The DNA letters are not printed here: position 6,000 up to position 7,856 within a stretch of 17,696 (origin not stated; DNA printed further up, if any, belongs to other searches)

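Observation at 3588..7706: PbpC coupled to a CslA-like processive GT2 instead of alpha-2-macroglobulin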

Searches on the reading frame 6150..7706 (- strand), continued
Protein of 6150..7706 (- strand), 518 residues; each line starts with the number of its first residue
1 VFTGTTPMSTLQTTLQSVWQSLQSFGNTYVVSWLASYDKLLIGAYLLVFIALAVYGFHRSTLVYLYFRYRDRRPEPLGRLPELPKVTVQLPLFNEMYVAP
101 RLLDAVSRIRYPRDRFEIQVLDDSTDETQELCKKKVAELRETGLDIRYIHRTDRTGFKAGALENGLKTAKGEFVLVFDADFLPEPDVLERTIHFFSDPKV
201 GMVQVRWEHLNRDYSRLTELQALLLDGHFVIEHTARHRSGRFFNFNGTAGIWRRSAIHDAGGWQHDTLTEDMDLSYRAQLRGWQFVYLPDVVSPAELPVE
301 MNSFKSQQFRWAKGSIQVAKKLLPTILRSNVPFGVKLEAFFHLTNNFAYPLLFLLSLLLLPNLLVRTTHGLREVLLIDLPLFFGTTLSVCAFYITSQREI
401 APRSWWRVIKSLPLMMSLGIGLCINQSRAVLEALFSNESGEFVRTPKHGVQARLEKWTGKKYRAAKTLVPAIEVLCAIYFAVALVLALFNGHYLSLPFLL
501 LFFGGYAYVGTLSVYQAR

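Call 32: predict_structure(alignment_id=A1)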
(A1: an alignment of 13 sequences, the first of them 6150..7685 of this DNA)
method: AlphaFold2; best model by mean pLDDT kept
length: 511 residues; sequences in the alignment: 13
mean_pLDDT: 76.9   pTM: 0.77
mean pLDDT of the five models: 76.9, 65.7, 65.1, 64.9, 61.9
residues with pLDDT >= 90: 110; 70-90: 252; 50-70: 113; < 50: 36
segments of 3 or more residues with pLDDT < 50: 147-149, 291-295, 433-457
pLDDT, mean of each block of 10 residues (from residue 1): 77 65 58 81 83 84 87 94 75 85 94 77 87 92 63 82 90 80 94 88 58 68 78 68 88 82 83 90 71 55 83 91 89 87 86 73 65 63 66 66 77 81 82 42 37 49 85 89 80 87 73 35
secondary structure, 60 per line:
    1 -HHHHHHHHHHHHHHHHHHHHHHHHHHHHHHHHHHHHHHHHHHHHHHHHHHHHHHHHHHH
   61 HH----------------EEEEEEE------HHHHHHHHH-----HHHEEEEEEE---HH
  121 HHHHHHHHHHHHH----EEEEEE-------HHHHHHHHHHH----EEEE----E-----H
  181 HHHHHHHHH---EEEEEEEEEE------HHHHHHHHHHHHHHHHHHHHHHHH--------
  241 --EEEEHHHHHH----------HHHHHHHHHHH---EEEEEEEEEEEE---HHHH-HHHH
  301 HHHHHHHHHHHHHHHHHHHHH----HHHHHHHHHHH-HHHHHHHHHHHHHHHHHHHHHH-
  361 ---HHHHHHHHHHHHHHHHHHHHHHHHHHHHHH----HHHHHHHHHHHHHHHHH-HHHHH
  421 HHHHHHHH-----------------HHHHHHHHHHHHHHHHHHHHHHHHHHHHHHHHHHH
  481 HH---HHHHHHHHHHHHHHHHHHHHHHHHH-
elements in order: H2-62 E79-85 H92-100 E109-115 H119-133 E138-143 H151-161 E166-169 H180-189 E193-202 H209-232 E243-246 H247-252 H263-273 E277-288 H292-295 H297-321 H326-336 H338-359 H364-393 H398-414 H416-428 H446-482 H486-510

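Call 38: fold_search(model_id=the predicted structure, library=pdb)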
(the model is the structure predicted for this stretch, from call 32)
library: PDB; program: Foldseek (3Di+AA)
matches with E <= 10: 1071; with E <= 0.001: 269
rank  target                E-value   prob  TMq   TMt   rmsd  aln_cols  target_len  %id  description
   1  9b8v_E                2.0e-18  1.00  0.61  0.39   7.0       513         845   20  AlphaFold2 informed cryo-EM model of the E. coli cellulose synthase BcsAG3B6 complex (released 2025-02-19)
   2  4p00_A                7.6e-18  1.00  0.61  0.45   7.0       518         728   22  Bacterial Cellulose Synthase in complex with cyclic-di-GMP and UDP (released 2014-04-09)
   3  5ej1_A                1.8e-16  1.00  0.60  0.44   7.5       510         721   22  Pre-translocation state of bacterial cellulose synthase (released 2016-03-30)
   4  9fnn_A                5.5e-16  1.00  0.60  0.40  16.7       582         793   18  Cryo-EM structure of the c-di-GMP-saturated 'crown'less Bcs macrocomplex for cellulose secretion in E. coli (released 2024-10-16)
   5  9fmv_A                6.6e-16  1.00  0.53  0.37   8.0       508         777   21  Cryo-EM structure of the c-di-GMP-free synthase:pEtN transferase complex (BcsA-Bct-G3) from the E. coli cellulose secr (released 2024-10-16)
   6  4hg6_A                7.2e-16  1.00  0.58  0.42  12.0       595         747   21  Structure of a cellulose synthase - cellulose translocation intermediate (released 2012-12-19)
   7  9fp0_A                8.7e-16  1.00  0.53  0.37   6.9       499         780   19  Cryo-EM structure of the 'crown'less Bcs macrocomplex for E. coli cellulose secretion in non-saturating c-di-GMP (loca (released 2024-10-16)
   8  9fmz_A                1.1e-15  1.00  0.54  0.37   7.4       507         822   19  Cryo-EM structure of the c-di-GMP-bound synthase:pEtN transferase complex (BcsA-Bct-G3) from the E. coli cellulose sec (released 2024-10-16)
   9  6yv7_A                4.3e-15  1.00  0.54  0.78   5.2       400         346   22  Mannosyltransferase PcManGT from Pyrobaculum calidifontis (released 2020-07-22)
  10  6yv7_B                4.3e-15  1.00  0.54  0.78   5.3       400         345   22  Mannosyltransferase PcManGT from Pyrobaculum calidifontis (released 2020-07-22)
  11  8sne_A                4.7e-13  1.00  0.45  0.47  17.1       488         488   15  Chlorella virus Hyaluronan Synthase bound to GlcA extended GlcNAc primer and UDP (released 2024-05-01)
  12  8smp_A                2.1e-12  1.00  0.48  0.47  19.8       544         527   13  Xenopus laevis hyaluronan synthase 1, UDP-bound, gating loop inserted state (released 2024-05-01)
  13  9yq2_A                6.8e-12  1.00  0.45  0.47  16.6       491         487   16  Chlorella virus hyaluronan synthase bound to DDM (released 2025-12-10)
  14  9yq5_A                8.2e-12  1.00  0.46  0.47  16.7       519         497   16  Chlorella virus hyaluronan synthase bound to an inserted UDP-GlcA (released 2025-12-10)
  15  8smn_A                1.4e-11  1.00  0.48  0.47  17.8       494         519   13  Xenopus laevis hyaluronan synthase 1, nascent HA polymer bound state (released 2024-05-01)
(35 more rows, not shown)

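Call 39: find_homologous_proteins(query=L077:9932-11428:+)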
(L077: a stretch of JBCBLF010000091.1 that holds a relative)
Query L077:9932-11428:+ (498 aa): 8000 proteins with E <= 0.001 among 8000 candidates; the best 120 are listed.
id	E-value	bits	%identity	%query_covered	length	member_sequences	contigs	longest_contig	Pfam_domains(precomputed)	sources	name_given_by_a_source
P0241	0.0e+0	1129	100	99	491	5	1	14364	PF13632.13,PF10111.15,PF13506.14,PF13641.13,PF00535.33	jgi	-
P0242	2.1e-270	916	81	99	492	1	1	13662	PF13632.13,PF13506.14,PF13641.13,PF00535.33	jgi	jgi:cellulose synthase/poly-beta-1,6-N-acetylglucosamine synthase-like glycosyltransferase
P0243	2.9e-229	780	69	98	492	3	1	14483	PF13632.13,PF13506.14,PF13641.13,PF00535.33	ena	-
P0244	1.8e-227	774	66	100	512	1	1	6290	PF13632.13,PF13506.14,PF13641.13,PF00535.33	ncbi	-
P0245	3.5e-226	770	67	99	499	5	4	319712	PF13632.13,PF13506.14,PF13641.13,PF00535.33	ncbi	ncbi:MAG: glycosyltransferase [Cyanobacteria bacterium J06554_11]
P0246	6.0e-225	766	68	97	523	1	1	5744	PF13632.13,PF10111.15,PF13506.14,PF13641.13,PF00535.33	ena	-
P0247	1.6e-224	765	66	99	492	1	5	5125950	PF13632.13,PF13506.14,PF13641.13,PF00535.33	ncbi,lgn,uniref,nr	ncbi:Glucomannan 4-beta-mannosyltransferase [[Leptolyngbya] sp. PCC 7376]|uniref:glycosyltransferase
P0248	2.2e-223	761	67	96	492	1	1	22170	PF13632.13,PF13506.14,PF13641.13,PF00535.33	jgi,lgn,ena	jgi:cellulose synthase/poly-beta-1,6-N-acetylglucosamine synthase-like glycosyltransferase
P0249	2.6e-223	761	67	96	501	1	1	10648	PF13632.13,PF13506.14,PF13641.13,PF00535.33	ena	-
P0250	2.0e-222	758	66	95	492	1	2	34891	PF13632.13,PF13506.14,PF13641.13,PF00535.33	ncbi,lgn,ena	ncbi:MAG: cellulose synthase family protein [Leptolyngbyaceae cyanobacterium]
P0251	4.1e-222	757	65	100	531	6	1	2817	PF13632.13,PF13506.14,PF13641.13,PF00535.33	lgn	-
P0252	5.8e-222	756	66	99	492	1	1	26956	PF13632.13,PF13506.14,PF13641.13,PF00535.33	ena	-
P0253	3.2e-221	754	66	94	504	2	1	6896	PF13632.13,PF13506.14,PF13641.13,PF00535.33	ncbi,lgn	ncbi:MAG: glycosyltransferase [Cyanobacteria bacterium J06598_1]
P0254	5.2e-221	753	65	99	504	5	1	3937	PF13632.13,PF13506.14,PF13641.13,PF00535.33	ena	-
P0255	1.1e-220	752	65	98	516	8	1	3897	PF13632.13,PF13506.14,PF13641.13,PF00535.33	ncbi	ncbi:MAG: cellulose synthase family protein [Cyanobacteria bacterium J06588_5]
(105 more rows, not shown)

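Call 48: search_protein_families(library=pfam, proteins=[L148:3422-4936:+, L145:7576-8604:+, L047:11601-12743:+, L141:3568-5811:+, L121:2302-4461:+, L146:1716-2411:+, L162:6253-7449:+, L050:17326-18774:+, L045:8430-9476:+, L104:1641-3161:+], max_evalue=0.00001)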
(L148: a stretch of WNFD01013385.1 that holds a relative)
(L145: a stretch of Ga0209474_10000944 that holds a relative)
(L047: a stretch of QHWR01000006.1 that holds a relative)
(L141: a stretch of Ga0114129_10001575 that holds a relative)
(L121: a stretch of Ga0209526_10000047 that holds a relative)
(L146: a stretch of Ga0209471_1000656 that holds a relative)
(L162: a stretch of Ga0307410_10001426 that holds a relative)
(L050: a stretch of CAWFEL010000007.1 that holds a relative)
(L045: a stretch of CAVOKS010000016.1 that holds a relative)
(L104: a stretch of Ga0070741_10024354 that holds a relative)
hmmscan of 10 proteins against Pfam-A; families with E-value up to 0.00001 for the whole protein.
L148:3422-4936:+ (504 aa): 5 families
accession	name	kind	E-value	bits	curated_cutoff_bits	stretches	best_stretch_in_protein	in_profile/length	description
PF03572.23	Peptidase_S41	-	3e-57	193.2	24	1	250-415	2-165/165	Peptidase family S41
PF22694.1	CtpB_N-like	-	1.1e-11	45.5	27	1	90-136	36-83/85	Activating protease CtpB N-terminal domain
PF17820.7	PDZ_6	-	1.8e-09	37.6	27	1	166-220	2-54/54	PDZ domain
PF00595.29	PDZ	-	5.4e-09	36.8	23.2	1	149-213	8-75/81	PDZ domain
PF13180.12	PDZ_2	-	2.6e-07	31.2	27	1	152-221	2-70/80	PDZ domain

L145:7576-8604:+ (342 aa): 2 families
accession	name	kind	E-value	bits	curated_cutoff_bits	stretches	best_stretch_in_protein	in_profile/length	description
PF00483.29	NTP_transferase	-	1.8e-32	113.3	21.2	1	2-235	1-242/245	Nucleotidyl transferase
PF12804.13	NTP_transf_3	-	4.2e-11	43.7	27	1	3-131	1-119/160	MobA-like NTP transferase domain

L047:11601-12743:+ (380 aa): 1 family
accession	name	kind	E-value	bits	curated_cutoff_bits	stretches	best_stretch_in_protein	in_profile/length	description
PF00285.26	Citrate_synt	-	8.8e-132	439.9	27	1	11-362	1-357/357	Citrate synthase, C-terminal domain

L141:3568-5811:+ (747 aa): 2 families
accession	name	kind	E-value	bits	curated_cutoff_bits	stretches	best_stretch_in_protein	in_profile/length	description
PF00753.33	Lactamase_B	-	9.2e-26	91.4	22.7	1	477-603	6-134/196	Metallo-beta-lactamase superfamily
PF12706.13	Lactamase_B_2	-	2.1e-07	31.2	27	1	489-559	3-76/200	Beta-lactamase superfamily domain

L121:2302-4461:+ (719 aa): 1 family
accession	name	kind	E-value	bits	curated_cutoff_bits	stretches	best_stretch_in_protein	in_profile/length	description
PF01551.29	Peptidase_M23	-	1.8e-26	92.6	28.7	1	603-696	3-96/96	Peptidase family M23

L146:1716-2411:+ (231 aa): 2 families
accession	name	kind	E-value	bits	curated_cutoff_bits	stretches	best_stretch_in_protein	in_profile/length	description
PF00005.33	ABC_tran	-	1.9e-36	126.2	25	1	30-177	1-136/137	ABC transporter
PF13304.12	AAA_21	-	5.8e-11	43.4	27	1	146-212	234-303/304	AAA domain, putative AbiEii toxin, Type IV TA system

L162:6253-7449:+ (398 aa): 0 families

L050:17326-18774:+ (482 aa): 2 families
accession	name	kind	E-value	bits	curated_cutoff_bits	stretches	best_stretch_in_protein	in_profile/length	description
PF00557.29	Peptidase_M24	-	2.7e-58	197.6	23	1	239-450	2-208/208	Metallopeptidase family M24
PF05195.22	AMP_N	-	7.1e-14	52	24.6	1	54-185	1-118/121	Aminopeptidase P, N-terminal domain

L045:8430-9476:+ (348 aa): 2 families
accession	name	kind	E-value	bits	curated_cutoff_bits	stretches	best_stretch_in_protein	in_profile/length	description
PF19288.4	CofH_C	-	6.8e-34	116.8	27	1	231-344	3-118/125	CofH/MqnC C-terminal region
PF04055.27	Radical_SAM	-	9e-20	71.9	29.5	1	45-221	1-165/166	Radical SAM superfamily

L104:1641-3161:+ (506 aa): 2 families
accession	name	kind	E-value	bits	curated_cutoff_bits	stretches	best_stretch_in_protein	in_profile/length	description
PF02687.27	FtsX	-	5.8e-13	49.4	25.5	1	388-505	4-117/120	FtsX-like permease C-terminal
PF18075.7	FtsX_ECD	-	2e-11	44.8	23.5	1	270-363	2-96/96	FtsX extracellular domain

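Call 51: search_solved_structures(query=L145:7576-8604:+, max_evalue=1e-10)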
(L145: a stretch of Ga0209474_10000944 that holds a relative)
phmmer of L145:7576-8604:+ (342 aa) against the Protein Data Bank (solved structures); distinct sequences matched with E-value up to 1e-10: 13.
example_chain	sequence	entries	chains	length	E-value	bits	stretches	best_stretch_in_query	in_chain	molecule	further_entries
8x7s_B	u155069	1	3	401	1.4e-41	146.3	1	1-332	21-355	UTP--glucose-1-phosphate uridylyltransferase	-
7whr_B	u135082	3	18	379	1.2e-30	110.4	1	1-324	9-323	Nucleotidyl transferase family protein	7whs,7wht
7d72_K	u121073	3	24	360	2e-30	109.6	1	1-295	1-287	Mannose-1-phosphate guanyltransferase beta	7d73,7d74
8yre_D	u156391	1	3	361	2.6e-27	99.4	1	1-241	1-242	Mannose-1-phosphate guanylyltransferase 1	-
7x8j_A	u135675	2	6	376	3.1e-27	99.2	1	1-241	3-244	Mannose-1-phosphate guanylyltransferase 1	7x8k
4y7t_A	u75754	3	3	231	7.3e-25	91.4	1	1-231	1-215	Nucleotidyl transferase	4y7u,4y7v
5z09_A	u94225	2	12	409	4.7e-24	88.7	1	1-338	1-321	Dual sugar-1-phosphate nucleotidylyltransferase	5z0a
8hhd_A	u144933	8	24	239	2.6e-23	86.2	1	1-226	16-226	Nucleotidyl transferase | N-acetylmuramate alpha-1-phosphate uridylyltransferase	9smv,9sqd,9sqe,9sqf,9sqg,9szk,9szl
2ggo_A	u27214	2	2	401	5.6e-23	85.1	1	1-338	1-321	401aa long hypothetical glucose-1-phosphate thymidylyltransferase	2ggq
7d72_A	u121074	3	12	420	1.7e-14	57.3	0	2-126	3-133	Mannose-1-phosphate guanyltransferase alpha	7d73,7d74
6jq8_A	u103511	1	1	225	5.3e-13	52.4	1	4-189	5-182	Putative 6-deoxy-D-mannoheptose pathway protein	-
5xhw_A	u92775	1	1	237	1.1e-12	51.4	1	4-188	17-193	Putative 6-deoxy-D-mannoheptose pathway protein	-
1tzf_A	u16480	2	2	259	1.5e-11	47.6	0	80-224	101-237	Glucose-1-phosphate cytidylyltransferase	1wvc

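Call 52: search_protein_families(library=ncbifam, proteins=[L145:7576-8604:+], max_evalue=0.00001)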
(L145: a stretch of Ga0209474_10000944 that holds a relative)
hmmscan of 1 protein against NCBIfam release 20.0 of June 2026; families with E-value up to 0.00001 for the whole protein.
L145:7576-8604:+ (342 aa): 30 families (the best 25 are shown)
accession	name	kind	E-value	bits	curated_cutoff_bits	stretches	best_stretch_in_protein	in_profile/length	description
NF052502.1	man1P_GTase_Rv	exception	2.3e-53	181.3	440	1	2-340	2-324/352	mannose-1-phosphate guanylyltransferase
TIGR03992.1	Arch_glmU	subfamily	4e-42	144.5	292.1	1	1-338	1-325/393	bifunctional sugar-1-phosphate nucleotidylyltransferase/acetyltransferase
NF045761.1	NAMPUrTaseMurU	equivalog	4.4e-41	141.2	250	1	1-231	1-223/226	N-acetylmuramate alpha-1-phosphate uridylyltransferase MurU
TIGR01208.1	rmlA_long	equivalog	8.6e-32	110.4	320.25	1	2-340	1-331/353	glucose-1-phosphate thymidylyltransferase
NF041173.1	Sug_nt_acttase_Thmprot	equivalog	8.8e-30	103.9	600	1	1-338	1-325/405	bifunctional sugar-1-phosphate nucleotidylyltransferase/acetyltransferase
NF045697.1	MurNAcPUrMurU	equivalog_domain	1e-25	90.5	370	1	4-230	1-223/229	N-acetylmuramate alpha-1-phosphate uridylyltransferase MurU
TIGR02091.1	glgC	equivalog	1.7e-22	80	424.9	1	2-338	2-354/364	glucose-1-phosphate adenylyltransferase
NF041313.1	UDPGP_AglF_Halo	equivalog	1.4e-20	73.8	400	1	1-186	1-181/234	UTP--glucose-1-phosphate uridylyltransferase AglF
NF049965.1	GlMnHpPGnyltfHddC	equivalog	2.2e-20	73.2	300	1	1-158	1-150/221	D-glycero-D-manno-heptose 1-phosphate guanosyltransferase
TIGR02623.1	G1P_cyt_trans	equivalog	2e-18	66.8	300.25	1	80-221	99-231/255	glucose-1-phosphate cytidylyltransferase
NF003670.0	PRK05293.1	equivalog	7.2e-18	64.7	470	1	104-338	122-350/382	glucose-1-phosphate adenylyltransferase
NF010935.0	PRK14355.1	equivalog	8.4e-17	60.9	718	1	2-193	5-192/459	bifunctional UDP-N-acetylglucosamine diphosphorylase/glucosamine-1-phosphate N-acetyltransferase GlmU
NF002023.0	PRK00844.1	subfamily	1.2e-15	57.3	458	1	105-333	123-368/408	glucose-1-phosphate adenylyltransferase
NF001947.0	PRK00725.1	subfamily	1.3e-14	53.8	470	1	3-334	19-381/426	glucose-1-phosphate adenylyltransferase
TIGR01173.1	glmU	equivalog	1.3e-13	50.6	366.85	1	1-190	1-183/452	bifunctional UDP-N-acetylglucosamine diphosphorylase/glucosamine-1-phosphate N-acetyltransferase GlmU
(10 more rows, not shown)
